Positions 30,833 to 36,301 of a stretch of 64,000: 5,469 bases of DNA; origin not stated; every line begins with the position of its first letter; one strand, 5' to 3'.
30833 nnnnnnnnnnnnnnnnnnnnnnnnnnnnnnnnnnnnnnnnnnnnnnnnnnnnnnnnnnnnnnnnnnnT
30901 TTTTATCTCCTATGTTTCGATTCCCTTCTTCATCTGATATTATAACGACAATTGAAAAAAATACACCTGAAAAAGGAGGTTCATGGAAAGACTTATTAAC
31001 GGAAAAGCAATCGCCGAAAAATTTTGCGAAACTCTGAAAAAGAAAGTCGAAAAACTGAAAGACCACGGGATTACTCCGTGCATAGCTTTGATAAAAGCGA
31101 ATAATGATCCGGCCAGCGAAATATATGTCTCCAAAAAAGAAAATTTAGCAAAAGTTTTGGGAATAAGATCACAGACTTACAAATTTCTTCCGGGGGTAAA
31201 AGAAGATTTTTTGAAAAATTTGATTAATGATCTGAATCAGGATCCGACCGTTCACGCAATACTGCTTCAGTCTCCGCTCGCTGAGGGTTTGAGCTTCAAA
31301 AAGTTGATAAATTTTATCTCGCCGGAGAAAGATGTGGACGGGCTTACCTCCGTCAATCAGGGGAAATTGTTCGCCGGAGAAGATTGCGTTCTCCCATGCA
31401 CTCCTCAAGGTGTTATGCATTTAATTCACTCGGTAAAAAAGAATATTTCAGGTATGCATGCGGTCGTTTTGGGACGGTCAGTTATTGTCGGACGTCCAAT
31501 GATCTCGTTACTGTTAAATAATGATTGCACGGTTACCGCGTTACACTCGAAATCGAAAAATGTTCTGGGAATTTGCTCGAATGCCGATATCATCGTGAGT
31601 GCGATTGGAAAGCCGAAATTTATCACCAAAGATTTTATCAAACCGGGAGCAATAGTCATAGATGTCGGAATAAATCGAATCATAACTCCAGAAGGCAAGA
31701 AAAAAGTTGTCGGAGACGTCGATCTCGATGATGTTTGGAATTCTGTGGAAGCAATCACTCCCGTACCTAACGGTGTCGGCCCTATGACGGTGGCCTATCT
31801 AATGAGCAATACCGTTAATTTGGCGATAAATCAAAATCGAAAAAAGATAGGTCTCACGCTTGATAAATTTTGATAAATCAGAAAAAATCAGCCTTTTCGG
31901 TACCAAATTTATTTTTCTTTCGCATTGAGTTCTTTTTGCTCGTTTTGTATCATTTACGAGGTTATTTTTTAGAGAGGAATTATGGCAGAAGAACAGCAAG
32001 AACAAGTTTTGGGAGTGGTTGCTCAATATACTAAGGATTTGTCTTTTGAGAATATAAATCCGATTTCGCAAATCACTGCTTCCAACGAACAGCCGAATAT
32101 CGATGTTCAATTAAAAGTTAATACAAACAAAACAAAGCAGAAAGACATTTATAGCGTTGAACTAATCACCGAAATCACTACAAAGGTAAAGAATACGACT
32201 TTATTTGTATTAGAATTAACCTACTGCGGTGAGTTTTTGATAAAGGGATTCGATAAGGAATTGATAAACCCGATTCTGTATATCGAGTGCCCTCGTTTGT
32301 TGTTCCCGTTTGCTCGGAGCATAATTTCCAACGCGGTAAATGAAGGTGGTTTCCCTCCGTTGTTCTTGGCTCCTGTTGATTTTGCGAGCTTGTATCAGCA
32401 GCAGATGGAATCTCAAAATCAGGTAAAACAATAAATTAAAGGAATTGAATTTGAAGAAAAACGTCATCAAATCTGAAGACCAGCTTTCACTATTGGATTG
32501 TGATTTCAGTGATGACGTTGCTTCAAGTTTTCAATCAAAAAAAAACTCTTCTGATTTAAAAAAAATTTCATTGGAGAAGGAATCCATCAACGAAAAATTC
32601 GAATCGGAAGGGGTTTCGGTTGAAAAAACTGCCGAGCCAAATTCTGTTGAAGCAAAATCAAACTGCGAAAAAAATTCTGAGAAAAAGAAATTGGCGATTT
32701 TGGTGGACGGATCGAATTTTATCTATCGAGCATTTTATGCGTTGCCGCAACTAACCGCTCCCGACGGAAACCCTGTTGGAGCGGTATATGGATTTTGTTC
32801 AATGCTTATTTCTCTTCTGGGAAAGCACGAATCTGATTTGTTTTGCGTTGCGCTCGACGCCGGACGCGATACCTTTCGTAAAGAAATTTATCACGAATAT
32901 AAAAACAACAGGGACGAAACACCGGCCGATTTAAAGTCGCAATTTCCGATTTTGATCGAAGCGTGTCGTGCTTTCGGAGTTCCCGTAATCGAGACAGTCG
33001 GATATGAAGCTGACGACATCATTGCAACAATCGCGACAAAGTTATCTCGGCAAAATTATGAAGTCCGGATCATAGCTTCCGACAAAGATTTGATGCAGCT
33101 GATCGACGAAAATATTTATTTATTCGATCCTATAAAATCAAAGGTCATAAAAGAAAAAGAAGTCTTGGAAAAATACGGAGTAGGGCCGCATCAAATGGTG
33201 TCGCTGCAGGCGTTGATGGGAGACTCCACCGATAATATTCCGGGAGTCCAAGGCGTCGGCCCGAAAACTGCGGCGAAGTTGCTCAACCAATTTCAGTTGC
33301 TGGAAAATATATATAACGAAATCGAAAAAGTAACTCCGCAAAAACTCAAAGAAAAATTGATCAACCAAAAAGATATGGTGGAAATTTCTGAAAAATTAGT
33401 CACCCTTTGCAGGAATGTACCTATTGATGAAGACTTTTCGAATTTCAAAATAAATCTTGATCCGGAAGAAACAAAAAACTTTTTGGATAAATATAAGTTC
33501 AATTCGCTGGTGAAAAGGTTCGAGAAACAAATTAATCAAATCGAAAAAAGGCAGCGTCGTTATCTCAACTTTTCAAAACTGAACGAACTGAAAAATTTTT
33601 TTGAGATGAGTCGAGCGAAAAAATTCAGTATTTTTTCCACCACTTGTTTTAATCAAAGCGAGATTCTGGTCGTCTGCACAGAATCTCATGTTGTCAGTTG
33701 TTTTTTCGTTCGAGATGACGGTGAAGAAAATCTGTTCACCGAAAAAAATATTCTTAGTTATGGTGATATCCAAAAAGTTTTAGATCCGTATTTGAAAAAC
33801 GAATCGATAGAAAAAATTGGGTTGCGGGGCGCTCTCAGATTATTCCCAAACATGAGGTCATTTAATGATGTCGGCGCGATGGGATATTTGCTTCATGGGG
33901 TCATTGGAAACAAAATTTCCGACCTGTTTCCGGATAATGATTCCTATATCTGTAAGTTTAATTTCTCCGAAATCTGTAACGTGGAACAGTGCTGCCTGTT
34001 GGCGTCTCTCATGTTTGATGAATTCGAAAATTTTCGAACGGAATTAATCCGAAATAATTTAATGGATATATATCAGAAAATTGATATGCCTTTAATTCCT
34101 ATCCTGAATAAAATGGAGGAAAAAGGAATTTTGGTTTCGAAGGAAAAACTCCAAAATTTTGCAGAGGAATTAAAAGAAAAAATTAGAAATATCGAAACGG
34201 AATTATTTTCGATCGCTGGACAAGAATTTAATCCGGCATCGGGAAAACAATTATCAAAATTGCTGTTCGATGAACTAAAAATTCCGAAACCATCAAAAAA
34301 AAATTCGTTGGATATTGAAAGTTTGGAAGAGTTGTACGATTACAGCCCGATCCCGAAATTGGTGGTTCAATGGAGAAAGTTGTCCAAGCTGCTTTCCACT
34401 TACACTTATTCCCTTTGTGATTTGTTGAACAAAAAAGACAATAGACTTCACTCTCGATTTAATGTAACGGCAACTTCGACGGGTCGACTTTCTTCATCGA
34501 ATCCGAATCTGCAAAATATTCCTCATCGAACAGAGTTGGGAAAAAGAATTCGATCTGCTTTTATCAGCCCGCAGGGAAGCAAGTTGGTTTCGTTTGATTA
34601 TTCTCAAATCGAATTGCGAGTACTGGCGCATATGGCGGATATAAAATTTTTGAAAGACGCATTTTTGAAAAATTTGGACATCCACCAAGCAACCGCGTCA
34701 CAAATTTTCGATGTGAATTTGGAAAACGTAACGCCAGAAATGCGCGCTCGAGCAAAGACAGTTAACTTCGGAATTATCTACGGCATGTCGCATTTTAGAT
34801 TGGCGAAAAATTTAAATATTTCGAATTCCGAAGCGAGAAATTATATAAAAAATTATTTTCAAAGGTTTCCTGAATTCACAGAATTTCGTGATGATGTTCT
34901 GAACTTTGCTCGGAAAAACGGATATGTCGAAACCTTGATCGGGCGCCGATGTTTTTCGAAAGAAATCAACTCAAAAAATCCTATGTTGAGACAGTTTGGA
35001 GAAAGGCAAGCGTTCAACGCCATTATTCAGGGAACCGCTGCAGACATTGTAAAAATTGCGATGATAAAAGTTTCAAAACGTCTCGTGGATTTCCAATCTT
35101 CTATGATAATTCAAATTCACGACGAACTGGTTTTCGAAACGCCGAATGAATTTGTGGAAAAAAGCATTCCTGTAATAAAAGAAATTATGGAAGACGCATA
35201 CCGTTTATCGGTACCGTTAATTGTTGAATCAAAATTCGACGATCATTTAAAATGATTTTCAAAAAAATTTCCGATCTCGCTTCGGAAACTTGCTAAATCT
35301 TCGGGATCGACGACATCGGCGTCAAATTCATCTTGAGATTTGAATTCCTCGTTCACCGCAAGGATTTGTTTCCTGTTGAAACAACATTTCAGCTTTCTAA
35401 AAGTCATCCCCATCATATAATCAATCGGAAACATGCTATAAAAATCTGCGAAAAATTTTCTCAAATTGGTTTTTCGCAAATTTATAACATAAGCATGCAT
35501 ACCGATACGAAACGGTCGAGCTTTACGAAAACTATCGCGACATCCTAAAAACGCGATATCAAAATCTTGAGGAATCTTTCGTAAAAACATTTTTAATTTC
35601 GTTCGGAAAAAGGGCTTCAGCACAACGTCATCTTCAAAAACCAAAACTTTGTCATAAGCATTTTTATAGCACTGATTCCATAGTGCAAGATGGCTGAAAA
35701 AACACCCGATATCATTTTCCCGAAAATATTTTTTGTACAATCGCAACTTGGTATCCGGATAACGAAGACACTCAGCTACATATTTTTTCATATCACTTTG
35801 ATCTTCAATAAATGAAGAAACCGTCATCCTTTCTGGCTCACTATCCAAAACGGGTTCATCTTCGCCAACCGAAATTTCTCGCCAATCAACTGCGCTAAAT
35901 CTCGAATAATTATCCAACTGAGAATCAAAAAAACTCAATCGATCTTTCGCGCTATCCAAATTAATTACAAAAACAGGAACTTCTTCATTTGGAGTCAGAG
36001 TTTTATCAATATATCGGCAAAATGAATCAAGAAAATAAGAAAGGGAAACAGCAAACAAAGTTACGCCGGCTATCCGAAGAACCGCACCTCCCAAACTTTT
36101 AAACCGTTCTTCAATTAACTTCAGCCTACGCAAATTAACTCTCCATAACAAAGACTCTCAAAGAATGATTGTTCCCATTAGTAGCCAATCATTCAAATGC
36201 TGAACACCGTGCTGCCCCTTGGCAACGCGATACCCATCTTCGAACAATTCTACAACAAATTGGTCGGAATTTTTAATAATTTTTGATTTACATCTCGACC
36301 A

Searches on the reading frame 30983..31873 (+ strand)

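Call 33: search_protein_families(library=pfam, proteins=[window:30983-31873:+], max_evalue=0.00001)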
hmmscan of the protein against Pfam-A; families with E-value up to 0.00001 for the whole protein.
window:30983-31873:+ (296 aa): 2 families
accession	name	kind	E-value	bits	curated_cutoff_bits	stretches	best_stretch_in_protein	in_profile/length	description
PF02882.25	THF_DHG_CYH_C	-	1.7e-62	209.9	27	1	123-283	2-158/160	Tetrahydrofolate dehydrogenase/cyclohydrolase, NAD(P)-binding domain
PF00763.28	THF_DHG_CYH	-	1.8e-31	109.2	32.8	1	5-119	1-115/115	Tetrahydrofolate dehydrogenase/cyclohydrolase, catalytic domain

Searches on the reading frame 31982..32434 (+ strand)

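Call 34: search_protein_families(library=pfam, proteins=[window:31982-32434:+], max_evalue=0.00001)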
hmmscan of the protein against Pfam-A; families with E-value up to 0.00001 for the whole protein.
window:31982-32434:+ (150 aa): 1 family
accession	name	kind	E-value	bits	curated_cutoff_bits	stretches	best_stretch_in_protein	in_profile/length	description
PF02556.19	SecB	-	9.3e-47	158.9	26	1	4-144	2-140/141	Preprotein translocase subunit SecB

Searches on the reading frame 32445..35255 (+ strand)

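Call 34: search_protein_families(library=pfam, proteins=[window:32445-35255:+], max_evalue=0.00001)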
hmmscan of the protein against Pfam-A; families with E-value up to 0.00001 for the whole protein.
window:32445-35255:+ (936 aa): 3 families
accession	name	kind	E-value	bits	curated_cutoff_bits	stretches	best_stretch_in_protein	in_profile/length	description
PF00476.26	DNA_pol_A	-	1.1e-140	469.4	34.3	1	567-931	2-375/381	DNA polymerase family A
PF02739.22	5_3_exonuc_N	-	6.7e-55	185.7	34.3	1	85-245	3-164/164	5'-3' exonuclease, N-terminal resolvase-like domain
PF01367.25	5_3_exonuc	-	9e-32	109.9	40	1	246-337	1-92/97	5'-3' exonuclease, C-terminal SAM fold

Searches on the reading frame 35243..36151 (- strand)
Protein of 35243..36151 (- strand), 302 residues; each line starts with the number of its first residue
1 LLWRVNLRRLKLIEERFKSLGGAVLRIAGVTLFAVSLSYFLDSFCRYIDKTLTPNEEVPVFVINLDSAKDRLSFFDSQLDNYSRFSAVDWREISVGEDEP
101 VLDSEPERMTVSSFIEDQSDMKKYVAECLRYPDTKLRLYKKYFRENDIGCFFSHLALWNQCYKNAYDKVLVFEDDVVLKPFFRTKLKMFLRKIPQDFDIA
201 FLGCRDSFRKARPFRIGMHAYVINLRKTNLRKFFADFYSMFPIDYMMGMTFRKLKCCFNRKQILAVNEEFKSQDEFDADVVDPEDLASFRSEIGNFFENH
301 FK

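Call 34: search_protein_families(library=pfam, proteins=[window:35243-36151:-], max_evalue=0.00001)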
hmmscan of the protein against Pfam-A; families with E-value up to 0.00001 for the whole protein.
window:35243-36151:- (302 aa): 1 family
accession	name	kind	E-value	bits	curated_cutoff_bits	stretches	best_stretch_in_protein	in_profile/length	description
PF01755.23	Glyco_transf_25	-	1.5e-17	64.6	24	1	59-222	3-143/199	Glycosyltransferase family 25 (LPS biosynthesis protein)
